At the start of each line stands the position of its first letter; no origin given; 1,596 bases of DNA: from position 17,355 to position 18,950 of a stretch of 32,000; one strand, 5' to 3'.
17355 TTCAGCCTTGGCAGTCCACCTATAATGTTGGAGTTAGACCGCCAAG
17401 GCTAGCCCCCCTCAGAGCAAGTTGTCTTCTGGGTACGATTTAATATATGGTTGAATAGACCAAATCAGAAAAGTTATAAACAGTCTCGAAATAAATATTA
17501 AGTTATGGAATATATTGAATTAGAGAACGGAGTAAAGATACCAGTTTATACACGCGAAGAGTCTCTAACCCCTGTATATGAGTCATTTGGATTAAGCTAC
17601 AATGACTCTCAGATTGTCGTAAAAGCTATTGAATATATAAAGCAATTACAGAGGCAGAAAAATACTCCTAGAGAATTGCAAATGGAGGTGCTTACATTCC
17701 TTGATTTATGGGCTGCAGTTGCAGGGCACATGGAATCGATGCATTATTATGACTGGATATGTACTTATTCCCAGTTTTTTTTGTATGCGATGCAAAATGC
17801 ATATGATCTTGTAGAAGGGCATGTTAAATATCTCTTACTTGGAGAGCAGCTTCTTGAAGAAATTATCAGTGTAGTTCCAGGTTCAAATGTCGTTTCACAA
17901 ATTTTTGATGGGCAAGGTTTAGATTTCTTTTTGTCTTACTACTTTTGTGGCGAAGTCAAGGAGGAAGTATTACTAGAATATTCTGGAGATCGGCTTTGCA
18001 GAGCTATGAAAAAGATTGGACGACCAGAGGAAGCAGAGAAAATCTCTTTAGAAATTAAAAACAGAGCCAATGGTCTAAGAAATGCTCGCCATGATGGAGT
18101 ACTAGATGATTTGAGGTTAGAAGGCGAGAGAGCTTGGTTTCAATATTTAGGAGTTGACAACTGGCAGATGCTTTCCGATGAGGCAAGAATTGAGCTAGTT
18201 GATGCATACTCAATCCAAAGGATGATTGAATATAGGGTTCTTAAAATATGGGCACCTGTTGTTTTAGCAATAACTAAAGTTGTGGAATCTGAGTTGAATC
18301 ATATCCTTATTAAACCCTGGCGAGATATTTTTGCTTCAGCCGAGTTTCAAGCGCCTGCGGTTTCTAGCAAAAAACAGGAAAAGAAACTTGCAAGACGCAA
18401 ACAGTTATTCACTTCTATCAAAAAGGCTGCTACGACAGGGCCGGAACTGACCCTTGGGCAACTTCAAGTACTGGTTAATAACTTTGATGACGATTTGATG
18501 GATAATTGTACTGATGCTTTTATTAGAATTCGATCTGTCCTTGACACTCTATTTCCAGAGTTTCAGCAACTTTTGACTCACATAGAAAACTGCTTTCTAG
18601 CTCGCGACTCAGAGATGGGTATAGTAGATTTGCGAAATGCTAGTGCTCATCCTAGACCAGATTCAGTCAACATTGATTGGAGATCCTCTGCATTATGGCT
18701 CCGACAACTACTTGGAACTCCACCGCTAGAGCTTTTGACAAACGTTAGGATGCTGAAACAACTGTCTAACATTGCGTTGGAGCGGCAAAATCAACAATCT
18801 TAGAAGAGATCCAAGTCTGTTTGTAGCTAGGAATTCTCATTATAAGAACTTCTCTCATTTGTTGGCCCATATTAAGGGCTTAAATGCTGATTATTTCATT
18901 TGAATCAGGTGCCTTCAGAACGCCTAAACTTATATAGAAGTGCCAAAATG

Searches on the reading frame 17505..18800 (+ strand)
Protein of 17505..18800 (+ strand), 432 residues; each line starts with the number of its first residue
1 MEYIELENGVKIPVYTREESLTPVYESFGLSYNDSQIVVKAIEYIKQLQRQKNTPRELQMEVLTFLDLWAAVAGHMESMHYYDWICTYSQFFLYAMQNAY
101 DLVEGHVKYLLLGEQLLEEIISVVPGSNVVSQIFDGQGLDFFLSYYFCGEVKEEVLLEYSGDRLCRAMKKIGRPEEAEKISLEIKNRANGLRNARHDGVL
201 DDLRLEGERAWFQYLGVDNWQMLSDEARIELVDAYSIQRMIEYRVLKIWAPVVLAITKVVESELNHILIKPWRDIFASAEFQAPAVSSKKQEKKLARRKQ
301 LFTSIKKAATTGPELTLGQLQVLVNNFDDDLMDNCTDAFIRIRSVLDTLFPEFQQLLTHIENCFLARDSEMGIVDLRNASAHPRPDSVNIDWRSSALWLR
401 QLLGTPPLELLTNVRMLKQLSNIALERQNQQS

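Call 3: search_protein_families(library=pfam, proteins=[window:17505-18800:+], max_evalue=0.1)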
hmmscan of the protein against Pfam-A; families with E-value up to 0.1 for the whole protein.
window:17505-18800:+ (432 aa): 1 family
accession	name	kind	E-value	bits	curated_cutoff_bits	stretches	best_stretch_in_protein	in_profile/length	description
PF13643.11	DUF4145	-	0.021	15.3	23.1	0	152-199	22-69/88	Domain of unknown function (DUF4145)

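Call 4: search_protein_families(library=padloc, proteins=[window:17505-18800:+], max_evalue=0.1)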
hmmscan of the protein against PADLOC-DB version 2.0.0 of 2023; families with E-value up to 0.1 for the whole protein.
window:17505-18800:+ (432 aa): 2 families
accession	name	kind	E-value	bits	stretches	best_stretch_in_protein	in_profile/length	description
PDLC00814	Cyclase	-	0.00035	18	1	38-116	174-252/295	oligonucleotide-cyclase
PDLC03871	LmuC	-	0.017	13.1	1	51-142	10-100/156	-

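Call 5: search_protein_families(library=ncbifam, proteins=[window:17505-18800:+], max_evalue=0.1)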
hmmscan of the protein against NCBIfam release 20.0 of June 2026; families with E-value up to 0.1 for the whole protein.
window:17505-18800:+ (432 aa): 0 families

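Call 6: find_homologous_proteins(query=window:17505-18800:+, max_evalue=0.001)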
Query window:17505-18800:+ (432 aa): 13 proteins with E <= 0.001 among 5435 candidates.
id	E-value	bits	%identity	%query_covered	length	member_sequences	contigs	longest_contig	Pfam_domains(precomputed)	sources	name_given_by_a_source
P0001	9.2e-288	972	100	100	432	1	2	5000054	-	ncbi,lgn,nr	ncbi:MAG: hypothetical protein JJU32_11065 [Phormidium sp. BM_Day4_Bin.17]|nr:hypothetical protein [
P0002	1.4e-235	800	81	100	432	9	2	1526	-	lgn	-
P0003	4.5e-234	795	81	100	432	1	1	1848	-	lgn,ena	-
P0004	9.7e-209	711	73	100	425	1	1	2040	-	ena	-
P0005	1.1e-207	708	73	100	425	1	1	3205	-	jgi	jgi:hypothetical protein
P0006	2.1e-207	707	72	100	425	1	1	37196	-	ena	-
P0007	1.0e-205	702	72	100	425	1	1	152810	-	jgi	jgi:hypothetical protein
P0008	4.1e-203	693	71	100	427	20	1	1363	-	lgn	-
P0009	5.8e-180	617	65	99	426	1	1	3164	-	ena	-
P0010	9.5e-139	481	51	98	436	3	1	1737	-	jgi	jgi:hypothetical protein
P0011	1.4e-89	319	40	97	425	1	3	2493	-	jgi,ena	-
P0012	1.7e-44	171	29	98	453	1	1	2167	-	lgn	-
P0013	5.0e-44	169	28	96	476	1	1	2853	-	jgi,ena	-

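Call 12: find_encoding_contigs(protein=P0007, flank=10000, max_places=3)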
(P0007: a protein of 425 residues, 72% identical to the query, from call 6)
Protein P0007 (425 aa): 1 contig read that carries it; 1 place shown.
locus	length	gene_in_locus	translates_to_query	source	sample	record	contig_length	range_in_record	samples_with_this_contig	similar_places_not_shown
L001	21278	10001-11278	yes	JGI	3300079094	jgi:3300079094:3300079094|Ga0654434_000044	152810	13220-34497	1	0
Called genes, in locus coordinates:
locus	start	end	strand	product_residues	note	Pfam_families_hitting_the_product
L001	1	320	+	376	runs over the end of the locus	PF00497:SBP_bac_3, PF10613:Lig_chan-Glu_bd, PF00060:Lig_chan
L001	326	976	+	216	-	PF00730:HhH-GPD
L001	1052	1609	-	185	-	PF01782:RimM, PF24986:PRC_RimM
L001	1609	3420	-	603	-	PF07973:tRNA_SAD, PF00587:tRNA-synt_2b, PF03129:HGTP_anticodon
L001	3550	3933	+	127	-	PF10792:DUF2605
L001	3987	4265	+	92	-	PF11189:DUF2973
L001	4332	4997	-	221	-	PF00702:Hydrolase, PF13419:HAD_2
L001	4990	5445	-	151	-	PF11909:NdhN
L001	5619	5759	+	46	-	-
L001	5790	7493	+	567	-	PF02518:HATPase_c (weak), PF13589:HATPase_c_3 (weak), PF01119:DNA_mis_repair, PF08676:MutL_C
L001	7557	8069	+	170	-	PF04191:PEMT, PF04140:ICMT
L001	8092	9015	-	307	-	PF05050:Methyltransf_21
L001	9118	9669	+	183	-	-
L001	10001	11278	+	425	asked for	-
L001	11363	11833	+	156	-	PF00583:Acetyltransf_1 (weak), PF13673:Acetyltransf_10, PF13508:Acetyltransf_7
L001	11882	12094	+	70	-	-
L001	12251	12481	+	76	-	PF09720:Unstab_antitox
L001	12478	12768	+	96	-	PF05016:ParE_toxin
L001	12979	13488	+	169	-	PF13527:Acetyltransf_9, PF00583:Acetyltransf_1, PF13673:Acetyltransf_10, PF13508:Acetyltransf_7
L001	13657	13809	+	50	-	-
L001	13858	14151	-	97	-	PF18480:DUF5615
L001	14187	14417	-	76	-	PF04255:DUF433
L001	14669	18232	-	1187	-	PF02574:S-methyl_trans, PF00809:Pterin_bind, PF03599:CdhD (weak), PF02607:B12-binding_2, PF02310:B12-binding, PF02965:Met_synt_B12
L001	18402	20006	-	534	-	PF00664:ABC_membrane, PF00005:ABC_tran, PF02463:SMC_N (faint), PF13304:AAA_21 (faint)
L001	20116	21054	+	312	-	PF03116:NQR2_RnfD_RnfE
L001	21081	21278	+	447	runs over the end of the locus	PF10092:DUF2330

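Call 13: find_encoding_contigs(protein=P0006, flank=10000, max_places=3)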
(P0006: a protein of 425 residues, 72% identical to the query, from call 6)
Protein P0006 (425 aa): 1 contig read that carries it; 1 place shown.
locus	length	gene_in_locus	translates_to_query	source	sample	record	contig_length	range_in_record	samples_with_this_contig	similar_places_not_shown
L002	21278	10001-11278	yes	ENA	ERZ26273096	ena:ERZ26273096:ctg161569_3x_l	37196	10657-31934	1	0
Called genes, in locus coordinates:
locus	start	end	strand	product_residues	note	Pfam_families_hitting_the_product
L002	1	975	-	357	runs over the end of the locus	-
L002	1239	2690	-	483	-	-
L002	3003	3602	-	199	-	PF03631:Virul_fac_BrkB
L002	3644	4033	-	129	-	PF03631:Virul_fac_BrkB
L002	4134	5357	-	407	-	PF13439:Glyco_transf_4 (faint), PF00534:Glycos_transf_1, PF13692:Glyco_trans_1_4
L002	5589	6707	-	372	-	PF01075:Glyco_transf_9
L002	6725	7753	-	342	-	PF01075:Glyco_transf_9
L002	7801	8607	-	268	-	PF00535:Glycos_transf_2, PF13641:Glyco_tranf_2_3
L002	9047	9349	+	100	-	PF09907:HigB_toxin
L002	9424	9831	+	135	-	-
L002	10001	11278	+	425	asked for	-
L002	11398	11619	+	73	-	PF01361:Tautomerase, PF14552:Tautomerase_2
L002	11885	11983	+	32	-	-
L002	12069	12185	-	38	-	-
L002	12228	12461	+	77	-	-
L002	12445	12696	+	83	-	-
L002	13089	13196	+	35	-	-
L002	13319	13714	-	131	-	PF23381:Beta-prop_IFT122_1st, PF23414:Beta-prop_EML_2, PF24814:WD40_Prp19, PF24817:WD40_WDHD1_1st, PF25173:Beta-prop_WDR3_1st, PF25174:Beta-prop_THOC3, PF25175:Beta-prop_WDR5, PF00400:WD40, +13 more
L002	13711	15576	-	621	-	-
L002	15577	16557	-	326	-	PF14516:AAA_35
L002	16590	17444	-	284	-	PF14516:AAA_35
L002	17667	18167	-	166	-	PF13701:DDE_Tnp_1_4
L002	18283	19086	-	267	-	PF13701:DDE_Tnp_1_4, PF01609:DDE_Tnp_1 (weak)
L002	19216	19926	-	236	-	PF19959:EAD4, PF14516:AAA_35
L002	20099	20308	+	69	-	-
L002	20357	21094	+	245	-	-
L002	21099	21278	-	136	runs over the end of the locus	PF01075:Glyco_transf_9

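Call 18: predict_structure(alignment_id=A1)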
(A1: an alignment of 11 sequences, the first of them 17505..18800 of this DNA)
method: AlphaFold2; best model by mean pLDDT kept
length: 432 residues; sequences in the alignment: 11
mean_pLDDT: 88.2   pTM: 0.72
mean pLDDT of the five models: 88.2, 86.1, 86.0, 85.7, 85.5
residues with pLDDT >= 90: 250; 70-90: 152; 50-70: 25; < 50: 5
segments of 3 or more residues with pLDDT < 50: 148-152
pLDDT, mean of each block of 10 residues (from residue 1): 80 84 96 96 95 90 93 94 97 93 87 88 96 89 60 70 95 96 90 82 85 88 88 89 85 91 92 95 90 92 94 89 92 94 95 94 76 87 65 88 71 92 92 73
secondary structure, 60 per line:
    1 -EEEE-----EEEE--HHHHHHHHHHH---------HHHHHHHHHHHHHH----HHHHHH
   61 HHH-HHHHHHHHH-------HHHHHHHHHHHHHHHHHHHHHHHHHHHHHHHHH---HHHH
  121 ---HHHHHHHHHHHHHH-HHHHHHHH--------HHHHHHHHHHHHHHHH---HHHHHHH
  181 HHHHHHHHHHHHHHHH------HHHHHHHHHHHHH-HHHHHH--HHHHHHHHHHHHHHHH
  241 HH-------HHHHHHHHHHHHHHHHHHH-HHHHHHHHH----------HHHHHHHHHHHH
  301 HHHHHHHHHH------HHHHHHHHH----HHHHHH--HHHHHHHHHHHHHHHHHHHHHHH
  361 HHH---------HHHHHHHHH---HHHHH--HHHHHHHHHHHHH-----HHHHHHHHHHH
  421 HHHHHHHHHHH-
elements in order: E2-5 E11-14 H17-27 H37-50 H55-63 H65-73 H81-113 H117-120 H124-137 H139-146 H155-170 H174-196 H203-215 H217-222 H225-242 H250-268 H270-278 H289-310 H317-325 H330-335 H338-363 H373-381 H385-389 H392-404 H410-431

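Call 20: search_protein_representatives(alignment_id=A1)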
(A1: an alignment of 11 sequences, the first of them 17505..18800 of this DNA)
Query: 11 sequences, 428 profile positions. Proteins with E-value up to 0.001 (for the whole library): 68; up to 1e-10: 47; up to 1e-30: 35. The best 68 are listed.
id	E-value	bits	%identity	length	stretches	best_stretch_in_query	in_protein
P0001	1.6e-209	712.6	-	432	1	1-427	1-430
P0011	1.5e-176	603.9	-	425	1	1-427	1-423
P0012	4.1e-166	569.6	-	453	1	1-420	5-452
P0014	6.1e-140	483.3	-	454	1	1-417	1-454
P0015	7.9e-124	430.3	-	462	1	3-416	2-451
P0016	2.9e-101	355.9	-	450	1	14-414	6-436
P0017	8.0e-101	354.5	-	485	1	6-422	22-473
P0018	4.0e-100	352.1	-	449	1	11-412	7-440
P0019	1.1e-99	350.8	-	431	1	13-411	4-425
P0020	2.5e-98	346.3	-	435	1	12-413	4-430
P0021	1.4e-97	343.8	-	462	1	2-420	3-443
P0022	6.9e-95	334.9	-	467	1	6-417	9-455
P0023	2.0e-94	333.4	-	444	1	12-416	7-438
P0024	2.6e-89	316.5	-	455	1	9-424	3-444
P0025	5.3e-89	315.5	-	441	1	1-414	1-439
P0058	3.5e-09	52.5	-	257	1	194-418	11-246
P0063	2.5e-07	46.4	-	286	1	249-382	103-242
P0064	1.5e-06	43.9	-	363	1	202-384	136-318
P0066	7.5e-06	41.6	-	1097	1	203-391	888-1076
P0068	2.3e-05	39.9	-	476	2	216-416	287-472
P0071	9.6e-05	37.9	-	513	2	176-410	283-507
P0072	1.2e-04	37.6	-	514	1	209-295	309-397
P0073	2.2e-04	36.7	-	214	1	214-395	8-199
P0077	4.6e-04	35.7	-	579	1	243-413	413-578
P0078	7.3e-04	35.0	-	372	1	169-338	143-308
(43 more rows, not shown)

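Call 22: search_protein_families(library=pfam, proteins=[P0063, P0064, P0066, P0068, P0071, P0072, P0073, P0077, P0078, P0058], max_evalue=0.01)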
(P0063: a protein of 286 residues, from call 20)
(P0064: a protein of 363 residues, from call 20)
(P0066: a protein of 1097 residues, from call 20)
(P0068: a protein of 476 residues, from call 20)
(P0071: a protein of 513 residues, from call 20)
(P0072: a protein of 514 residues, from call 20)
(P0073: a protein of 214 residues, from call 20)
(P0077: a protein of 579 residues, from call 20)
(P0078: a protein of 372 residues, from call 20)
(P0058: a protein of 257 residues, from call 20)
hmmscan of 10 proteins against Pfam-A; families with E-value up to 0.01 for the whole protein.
P0063 (286 aa): 0 families

P0064 (363 aa): 0 families

P0066 (1097 aa): 4 families
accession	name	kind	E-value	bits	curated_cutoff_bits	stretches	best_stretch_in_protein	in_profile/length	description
PF18766.7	SWI2_SNF2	-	4.6e-23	82.5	26.7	1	86-344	1-202/221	SWI2/SNF2 ATPase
PF04851.21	ResIII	-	1e-11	45.5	22.5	1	83-248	4-150/164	Type III restriction enzyme, res subunit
PF22679.2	T1R_D3-like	-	2.5e-11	44.7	27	1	442-519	81-150/158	Type I restriction enzyme subunit R domain 3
PF00270.35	DEAD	-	8.8e-09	35.7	26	1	104-299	14-165/167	DEAD/DEAH box helicase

P0068 (476 aa): 1 family
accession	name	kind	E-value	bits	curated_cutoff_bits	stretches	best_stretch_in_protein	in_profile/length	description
PF17675.6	APG6_N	-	0.0045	17.9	45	1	191-257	38-104/132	Apg6 coiled-coil region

P0071 (513 aa): 1 family
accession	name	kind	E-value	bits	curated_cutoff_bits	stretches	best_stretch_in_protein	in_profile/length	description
PF09486.15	HrpB7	-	0.0089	16.9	29.7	0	192-282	69-155/157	Bacterial type III secretion protein (HrpB7)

P0072 (514 aa): 0 families

P0073 (214 aa): 0 families

P0077 (579 aa): 0 families

P0078 (372 aa): 4 families
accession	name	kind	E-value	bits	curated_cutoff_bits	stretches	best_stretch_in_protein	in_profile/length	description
PF10373.15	EST1_DNA_bind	-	0.003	17.5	22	1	1-80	15-81/282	Est1 DNA/RNA binding domain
PF13176.12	TPR_7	-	0.005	17.3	27.9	0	4-34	1-30/36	Tetratricopeptide repeat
PF13428.12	TPR_14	-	0.0076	17.3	23.5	0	3-38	2-37/44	Tetratricopeptide repeat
PF07719.23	TPR_2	-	0.0091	16.5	27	1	3-30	2-29/34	Tetratricopeptide repeat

P0058 (257 aa): 0 families

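Call 23: fold_search(model_id=the predicted structure, library=pdb)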
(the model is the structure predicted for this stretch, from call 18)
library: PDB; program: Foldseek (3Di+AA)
matches with E <= 10: 130; with E <= 0.001: 0
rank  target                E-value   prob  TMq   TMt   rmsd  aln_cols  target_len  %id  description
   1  5yjc_A                5.7e-01  0.51  0.21  0.32  16.4       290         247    9  Structural insights into the CRISPR-Cas-associated ribonuclease activity of Staphylococcus epidermidis Csm6 (released 2018-10-17)
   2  7ag9_A                7.9e-01  0.04  0.08  0.09  32.9       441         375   13  Structure of the Kar9 protein (released 2021-07-07)
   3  4i17                  1.3e+00  0.25  0.17  0.29  20.7       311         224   11  Crystal structure of a TPR repeats protein (BF2334) from Bacteroides fragilis NCTC 9343 at 1.50 A resolution (released 2012-12-12)
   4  7sn8_D                1.5e+00  0.06  0.14  0.15  21.0       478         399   12  Cryo-EM structure of Drosophila Integrator cleavage module (IntS4-IntS9-IntS11) in complex with IP6 (released 2022-10-12)
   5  4jyx_A                1.7e+00  0.04  0.11  0.13  22.1       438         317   12  Crystal structure of polyprenyl synthase PATL_3739 (TARGET EFI-509195) FROM PSEUDOALTEROMONAS ATLANTICA, COMPLEX WITH  (released 2013-04-10)
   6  6xns_C                1.7e+00  0.06  0.12  0.15  25.8       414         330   10  C3_crown-05 (released 2020-12-23)
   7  6vfk_B                1.8e+00  0.09  0.12  0.17  21.1       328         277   13  De novo designed tetrahedral nanoparticle T33_dn10 displaying 4 copies of BG505-SOSIP trimer on the surface (released 2020-07-22)
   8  8rc4_g                1.8e+00  0.08  0.17  0.10  19.6       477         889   12  Structure of Integrator-PP2A complex (released 2024-02-07)
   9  3aq0_H                2.1e+00  0.04  0.12  0.13  21.8       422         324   11  Ligand-bound form of Arabidopsis medium/long-chain length prenyl pyrophosphate synthase (surface polar residue mutant) (released 2011-01-19)
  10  6zzh_AAA              2.3e+00  0.02  0.10  0.11  30.6       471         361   12  Structure of soluble SmhB crystal form 2 of the tripartite alpha-pore forming toxin, Smh, from Serratia marcescens. (released 2021-03-31)
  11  9crx_H                2.4e+00  0.12  0.18  0.25  20.5       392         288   12  Y20S (Sec18-Sec17-Sec9-Sso1-Snc1) EDTA - Class 3 (released 2025-10-01)
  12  9dze_K                2.4e+00  0.06  0.13  0.16  19.6       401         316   11  Computationally Designed Bifaceted Protein Nanomaterial pD5-14 (released 2024-10-30)
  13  9ya0_BA               2.4e+00  0.06  0.14  0.16  22.2       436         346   11  Cryo-EM structure of pre-conoid ring 2 (PCR P2 ring)from Toxoplasma gondii (released 2025-11-19)
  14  2iwh_B                2.5e+00  0.04  0.11  0.07  25.6       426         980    9  Structure of yeast Elongation Factor 3 in complex with ADPNP (released 2006-08-09)
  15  8jbb_B                2.6e+00  0.07  0.13  0.13  19.4       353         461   14  Crystal Structure of the Csm6 from Thermus thermophilus HB8 in complex with A2>p (released 2023-12-13)
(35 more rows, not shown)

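Call 25: search_protein_families(library=pfam, alignment_id=A2, max_evalue=1)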
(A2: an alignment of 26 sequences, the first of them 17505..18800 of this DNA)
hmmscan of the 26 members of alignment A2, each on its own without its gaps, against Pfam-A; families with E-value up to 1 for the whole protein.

A. member 1, window:17505-18800:+ (432 aa): 1 family
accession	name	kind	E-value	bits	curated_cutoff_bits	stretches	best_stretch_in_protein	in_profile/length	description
PF13643.11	DUF4145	-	0.021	15.3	23.1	0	152-199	22-69/88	Domain of unknown function (DUF4145)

B. families by the number of members that match (of 26 scanned): 20 families
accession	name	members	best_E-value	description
PF07955.17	DUF1687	1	0.012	Protein of unknown function (DUF1687)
PF13643.11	DUF4145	1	0.021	Domain of unknown function (DUF4145)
PF04751.20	DarP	1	0.036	Dual-action ribosomal maturation protein DarP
PF20094.4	GWxTD_dom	1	0.045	GWxTD domain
PF20780.2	TssR_M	1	0.055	TssR second domain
PF25347.1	PH_PKH3_C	1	0.087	PKH3 kinase C-terminal PH domain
PF18098.6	RPN5_C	1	0.087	26S proteasome regulatory subunit RPN5 C-terminal domain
PF02186.21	TFIIE_beta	1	0.089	TFIIE beta subunit core domain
PF20669.3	Exo70_N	1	0.11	Exocyst complex component Exo70 N-terminal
PF07836.16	DmpG_comm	1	0.13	DmpG-like communication domain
PF03469.19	XH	1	0.13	XH domain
PF10458.14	Val_tRNA-synt_C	1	0.14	Valyl tRNA synthetase tRNA binding arm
PF12307.13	DUF3631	1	0.14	Protein of unknown function (DUF3631)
PF18833.7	TPR_22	1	0.17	Tetratricopeptide repeat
PF24988.1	NEW1_HB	1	0.17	NEW1 helical bundle domain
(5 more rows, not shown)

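Call 26: search_solved_structures(query=A2, max_evalue=10, show_alignments=3)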
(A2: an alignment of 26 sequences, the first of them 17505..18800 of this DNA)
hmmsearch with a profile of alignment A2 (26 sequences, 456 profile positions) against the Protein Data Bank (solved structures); distinct sequences matched with E-value up to 10: 0.

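Call 33: find_related_loci(query=A1, collection=genome_contigs, flank=10000)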
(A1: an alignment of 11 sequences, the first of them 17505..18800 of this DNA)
Query A1 (432 aa) in genome_contigs; peptide patterns used: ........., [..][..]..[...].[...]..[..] (x = any residue, [..] = any of these).
23 stretches matched a pattern; 6 encode a relative of the query (tblastn E <= 1e-3); 6 distinct loci.
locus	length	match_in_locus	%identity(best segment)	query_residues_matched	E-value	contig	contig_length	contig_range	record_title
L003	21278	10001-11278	72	1-431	0e+0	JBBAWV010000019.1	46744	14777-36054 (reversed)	MAG: Nodosilinea sp. isolate EUL_358 ctg19-EUL_358, whole genome shotgun sequence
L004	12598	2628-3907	79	1-432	3e-161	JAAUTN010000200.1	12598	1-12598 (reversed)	MAG: Leptolyngbyaceae cyanobacterium SM1_4_3 NODE_2067_length_12598_cov_3.171999, whole genome shotgun sequence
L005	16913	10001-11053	30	84-418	4e-42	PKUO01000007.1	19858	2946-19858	MAG: Sedimenticola sp. isolate BM503 sc_2462, whole genome shotgun sequence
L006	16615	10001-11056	30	84-419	1e-38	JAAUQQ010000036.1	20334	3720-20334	MAG: Synechococcales cyanobacterium RM1_1_8 NODE_755_length_20334_cov_3.727669, whole genome shotgun sequence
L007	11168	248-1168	31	129-419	4e-39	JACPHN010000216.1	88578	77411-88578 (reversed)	MAG: Candidatus Schekmanbacteria bacterium isolate NC_groundwater_415_Ag_B-0.1um_66_15 GD18-4_B1_scaffold_1380504, whole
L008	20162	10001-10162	36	360-414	2e-5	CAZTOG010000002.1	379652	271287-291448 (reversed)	MAG TPA_asm: uncultured Balneolaceae bacterium isolate SRP187154_co1_182 genome assembly, contig: NODE_3_length_379652_c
